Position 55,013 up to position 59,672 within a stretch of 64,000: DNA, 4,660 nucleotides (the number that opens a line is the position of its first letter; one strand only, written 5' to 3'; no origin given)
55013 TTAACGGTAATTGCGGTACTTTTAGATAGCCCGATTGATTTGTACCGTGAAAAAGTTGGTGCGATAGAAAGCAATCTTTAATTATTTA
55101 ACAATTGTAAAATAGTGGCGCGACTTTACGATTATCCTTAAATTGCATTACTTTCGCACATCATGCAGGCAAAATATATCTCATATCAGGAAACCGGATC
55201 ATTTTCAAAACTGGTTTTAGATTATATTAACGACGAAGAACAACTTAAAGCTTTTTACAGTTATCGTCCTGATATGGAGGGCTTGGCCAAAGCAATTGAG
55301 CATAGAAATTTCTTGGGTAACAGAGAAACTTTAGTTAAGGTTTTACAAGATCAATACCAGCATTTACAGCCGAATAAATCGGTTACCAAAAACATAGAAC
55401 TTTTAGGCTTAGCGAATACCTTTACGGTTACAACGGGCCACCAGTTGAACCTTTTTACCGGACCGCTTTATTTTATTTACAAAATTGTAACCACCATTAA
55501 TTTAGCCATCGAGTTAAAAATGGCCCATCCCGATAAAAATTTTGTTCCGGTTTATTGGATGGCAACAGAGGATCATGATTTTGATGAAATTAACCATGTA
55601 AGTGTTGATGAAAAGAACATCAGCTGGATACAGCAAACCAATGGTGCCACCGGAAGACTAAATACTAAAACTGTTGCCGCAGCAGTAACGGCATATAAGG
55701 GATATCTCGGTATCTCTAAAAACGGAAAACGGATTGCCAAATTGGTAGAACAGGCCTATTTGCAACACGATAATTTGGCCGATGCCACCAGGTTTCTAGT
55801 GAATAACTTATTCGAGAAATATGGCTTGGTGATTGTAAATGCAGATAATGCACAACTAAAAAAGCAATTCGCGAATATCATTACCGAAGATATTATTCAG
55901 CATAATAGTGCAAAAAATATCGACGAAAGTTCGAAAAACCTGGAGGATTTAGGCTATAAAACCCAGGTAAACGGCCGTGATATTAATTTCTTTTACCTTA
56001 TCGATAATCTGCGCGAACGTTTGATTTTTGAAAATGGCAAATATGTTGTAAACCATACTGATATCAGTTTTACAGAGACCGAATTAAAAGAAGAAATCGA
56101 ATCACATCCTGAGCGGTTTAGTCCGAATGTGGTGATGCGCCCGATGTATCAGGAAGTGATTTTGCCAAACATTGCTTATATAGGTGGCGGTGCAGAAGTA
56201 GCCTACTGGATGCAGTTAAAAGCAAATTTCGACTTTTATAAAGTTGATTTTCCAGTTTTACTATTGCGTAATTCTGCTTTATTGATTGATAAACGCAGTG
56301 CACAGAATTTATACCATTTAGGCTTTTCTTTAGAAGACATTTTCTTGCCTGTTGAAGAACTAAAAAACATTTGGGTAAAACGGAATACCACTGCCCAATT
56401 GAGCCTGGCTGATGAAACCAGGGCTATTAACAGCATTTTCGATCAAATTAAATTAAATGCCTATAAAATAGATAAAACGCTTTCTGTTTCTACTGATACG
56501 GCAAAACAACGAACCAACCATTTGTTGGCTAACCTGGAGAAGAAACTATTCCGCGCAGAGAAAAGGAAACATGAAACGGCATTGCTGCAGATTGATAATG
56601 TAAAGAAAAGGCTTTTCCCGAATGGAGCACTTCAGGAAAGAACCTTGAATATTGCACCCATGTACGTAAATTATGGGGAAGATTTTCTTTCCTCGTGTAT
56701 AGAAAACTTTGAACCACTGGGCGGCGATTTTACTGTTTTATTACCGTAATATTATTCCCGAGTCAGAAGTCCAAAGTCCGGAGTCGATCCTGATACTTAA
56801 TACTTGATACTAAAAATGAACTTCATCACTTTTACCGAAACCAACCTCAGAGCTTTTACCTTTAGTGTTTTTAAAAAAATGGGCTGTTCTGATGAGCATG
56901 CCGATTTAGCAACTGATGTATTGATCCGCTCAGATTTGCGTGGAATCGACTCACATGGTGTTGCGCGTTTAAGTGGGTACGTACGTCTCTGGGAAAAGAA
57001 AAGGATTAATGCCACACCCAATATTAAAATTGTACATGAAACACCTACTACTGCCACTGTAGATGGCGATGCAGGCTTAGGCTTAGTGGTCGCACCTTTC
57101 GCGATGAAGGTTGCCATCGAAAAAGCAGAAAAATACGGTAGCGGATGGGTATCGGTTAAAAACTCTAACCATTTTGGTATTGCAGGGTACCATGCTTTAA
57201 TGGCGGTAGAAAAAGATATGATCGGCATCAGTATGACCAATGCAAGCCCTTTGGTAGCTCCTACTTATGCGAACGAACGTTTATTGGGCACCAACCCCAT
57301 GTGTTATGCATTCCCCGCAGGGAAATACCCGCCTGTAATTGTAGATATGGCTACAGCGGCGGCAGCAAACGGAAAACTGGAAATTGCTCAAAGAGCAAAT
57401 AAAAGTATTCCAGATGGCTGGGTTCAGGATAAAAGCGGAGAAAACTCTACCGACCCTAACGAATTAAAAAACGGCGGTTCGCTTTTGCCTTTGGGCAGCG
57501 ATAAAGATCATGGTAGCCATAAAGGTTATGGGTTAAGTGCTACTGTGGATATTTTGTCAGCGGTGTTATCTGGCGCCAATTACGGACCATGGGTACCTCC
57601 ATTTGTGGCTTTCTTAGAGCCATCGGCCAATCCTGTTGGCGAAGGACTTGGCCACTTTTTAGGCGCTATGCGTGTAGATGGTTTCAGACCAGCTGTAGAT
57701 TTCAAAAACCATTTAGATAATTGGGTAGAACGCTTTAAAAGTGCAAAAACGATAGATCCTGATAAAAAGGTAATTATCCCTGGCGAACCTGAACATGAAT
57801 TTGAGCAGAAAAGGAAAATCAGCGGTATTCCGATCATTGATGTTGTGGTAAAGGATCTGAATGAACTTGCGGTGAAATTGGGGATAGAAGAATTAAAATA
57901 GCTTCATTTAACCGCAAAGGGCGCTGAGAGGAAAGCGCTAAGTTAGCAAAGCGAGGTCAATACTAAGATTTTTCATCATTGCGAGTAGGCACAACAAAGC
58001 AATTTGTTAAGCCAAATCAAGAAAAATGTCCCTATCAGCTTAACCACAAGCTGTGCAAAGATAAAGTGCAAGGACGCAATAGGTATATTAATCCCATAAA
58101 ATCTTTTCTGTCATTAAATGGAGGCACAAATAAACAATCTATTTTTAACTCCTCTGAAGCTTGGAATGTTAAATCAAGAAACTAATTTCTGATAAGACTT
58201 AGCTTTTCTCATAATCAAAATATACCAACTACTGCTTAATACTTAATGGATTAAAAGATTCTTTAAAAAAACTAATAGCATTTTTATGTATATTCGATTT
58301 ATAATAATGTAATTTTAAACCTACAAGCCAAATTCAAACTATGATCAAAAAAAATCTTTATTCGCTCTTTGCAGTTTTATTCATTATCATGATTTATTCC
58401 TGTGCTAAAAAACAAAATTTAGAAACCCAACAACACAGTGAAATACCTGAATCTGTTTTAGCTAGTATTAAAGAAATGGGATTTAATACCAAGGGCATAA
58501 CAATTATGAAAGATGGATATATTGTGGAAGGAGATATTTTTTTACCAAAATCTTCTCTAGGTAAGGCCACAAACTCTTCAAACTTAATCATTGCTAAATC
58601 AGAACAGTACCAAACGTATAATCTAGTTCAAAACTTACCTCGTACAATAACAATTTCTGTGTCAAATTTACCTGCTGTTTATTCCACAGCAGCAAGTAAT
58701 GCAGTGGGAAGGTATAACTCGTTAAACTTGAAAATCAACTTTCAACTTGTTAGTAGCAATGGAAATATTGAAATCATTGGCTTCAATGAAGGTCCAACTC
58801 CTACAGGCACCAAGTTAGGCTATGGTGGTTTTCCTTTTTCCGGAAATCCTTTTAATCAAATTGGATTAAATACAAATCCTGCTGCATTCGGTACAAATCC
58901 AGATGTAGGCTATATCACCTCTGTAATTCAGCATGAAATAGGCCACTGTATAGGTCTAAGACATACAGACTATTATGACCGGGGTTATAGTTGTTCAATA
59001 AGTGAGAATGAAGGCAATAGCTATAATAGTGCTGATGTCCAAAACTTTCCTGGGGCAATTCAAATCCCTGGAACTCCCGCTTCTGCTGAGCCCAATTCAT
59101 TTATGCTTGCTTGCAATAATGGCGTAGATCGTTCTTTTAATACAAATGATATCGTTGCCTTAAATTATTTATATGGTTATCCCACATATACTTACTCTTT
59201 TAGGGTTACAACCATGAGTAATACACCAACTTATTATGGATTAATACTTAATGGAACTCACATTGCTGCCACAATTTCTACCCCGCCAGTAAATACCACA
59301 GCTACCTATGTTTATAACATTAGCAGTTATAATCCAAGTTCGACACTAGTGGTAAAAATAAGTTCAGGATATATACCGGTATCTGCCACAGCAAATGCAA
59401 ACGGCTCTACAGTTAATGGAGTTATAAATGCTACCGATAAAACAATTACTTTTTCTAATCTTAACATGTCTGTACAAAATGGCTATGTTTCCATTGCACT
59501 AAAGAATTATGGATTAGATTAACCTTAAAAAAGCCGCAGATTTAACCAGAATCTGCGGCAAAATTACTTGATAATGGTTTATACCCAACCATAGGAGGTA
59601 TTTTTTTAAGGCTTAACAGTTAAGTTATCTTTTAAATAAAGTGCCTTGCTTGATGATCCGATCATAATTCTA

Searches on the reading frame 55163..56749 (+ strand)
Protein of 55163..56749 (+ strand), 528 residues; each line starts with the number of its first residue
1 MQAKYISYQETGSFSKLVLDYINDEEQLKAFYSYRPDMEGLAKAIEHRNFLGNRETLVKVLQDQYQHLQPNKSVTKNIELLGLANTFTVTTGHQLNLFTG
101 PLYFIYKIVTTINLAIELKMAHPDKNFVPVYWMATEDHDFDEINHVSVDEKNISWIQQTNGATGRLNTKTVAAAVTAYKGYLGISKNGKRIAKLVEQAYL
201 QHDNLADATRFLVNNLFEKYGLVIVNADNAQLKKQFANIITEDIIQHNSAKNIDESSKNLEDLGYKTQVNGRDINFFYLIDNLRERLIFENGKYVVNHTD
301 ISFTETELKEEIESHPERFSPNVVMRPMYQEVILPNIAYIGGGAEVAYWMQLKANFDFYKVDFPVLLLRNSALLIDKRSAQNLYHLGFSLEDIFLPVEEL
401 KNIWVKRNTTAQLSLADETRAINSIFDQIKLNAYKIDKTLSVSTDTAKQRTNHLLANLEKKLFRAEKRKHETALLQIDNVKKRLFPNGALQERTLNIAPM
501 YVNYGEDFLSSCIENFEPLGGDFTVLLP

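Call 54: search_protein_families(library=pfam, proteins=[window:55163-56749:+], max_evalue=0.00001)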
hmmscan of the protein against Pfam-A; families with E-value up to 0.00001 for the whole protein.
window:55163-56749:+ (528 aa): 2 families
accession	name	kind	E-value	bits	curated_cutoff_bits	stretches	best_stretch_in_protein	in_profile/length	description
PF10079.15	Rossmann-like_BshC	-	5.1e-131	438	27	1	1-370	1-380/380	Bacillithiol biosynthesis BshC, N-terminal Rossmann-like domain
PF24850.1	CC_BshC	-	9.2e-42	143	27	1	372-526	1-157/159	Bacillithiol biosynthesis BshC, C-terminal coiled-coil domain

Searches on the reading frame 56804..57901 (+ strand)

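Call 54: search_protein_families(library=pfam, proteins=[window:56804-57901:+], max_evalue=0.00001)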
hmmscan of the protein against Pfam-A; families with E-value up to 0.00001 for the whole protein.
window:56804-57901:+ (365 aa): 1 family
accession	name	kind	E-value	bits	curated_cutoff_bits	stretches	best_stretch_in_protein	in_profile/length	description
PF02615.19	Ldh_2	-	2.2e-122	408.8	38.8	1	12-353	3-333/333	Malate/L-lactate dehydrogenase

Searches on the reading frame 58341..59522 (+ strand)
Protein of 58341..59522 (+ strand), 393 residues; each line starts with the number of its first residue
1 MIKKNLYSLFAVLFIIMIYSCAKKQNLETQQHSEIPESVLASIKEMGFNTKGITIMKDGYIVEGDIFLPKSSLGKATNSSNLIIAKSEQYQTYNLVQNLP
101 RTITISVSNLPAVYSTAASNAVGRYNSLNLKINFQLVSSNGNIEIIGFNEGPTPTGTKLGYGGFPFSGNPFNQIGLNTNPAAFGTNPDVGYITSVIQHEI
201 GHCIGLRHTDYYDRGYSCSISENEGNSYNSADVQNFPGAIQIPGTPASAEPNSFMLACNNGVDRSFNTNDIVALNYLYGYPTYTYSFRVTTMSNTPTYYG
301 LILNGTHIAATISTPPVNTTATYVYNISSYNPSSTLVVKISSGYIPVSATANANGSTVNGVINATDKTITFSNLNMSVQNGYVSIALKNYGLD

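Call 54: search_protein_families(library=pfam, proteins=[window:58341-59522:+], max_evalue=0.00001)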
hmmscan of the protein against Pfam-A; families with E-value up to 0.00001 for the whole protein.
window:58341-59522:+ (393 aa): 1 family
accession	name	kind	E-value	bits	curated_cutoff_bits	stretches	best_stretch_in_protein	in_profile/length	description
PF12388.14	Peptidase_M57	-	6e-36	124.6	21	1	85-278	23-212/212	Dual-action HEIGH metallo-peptidase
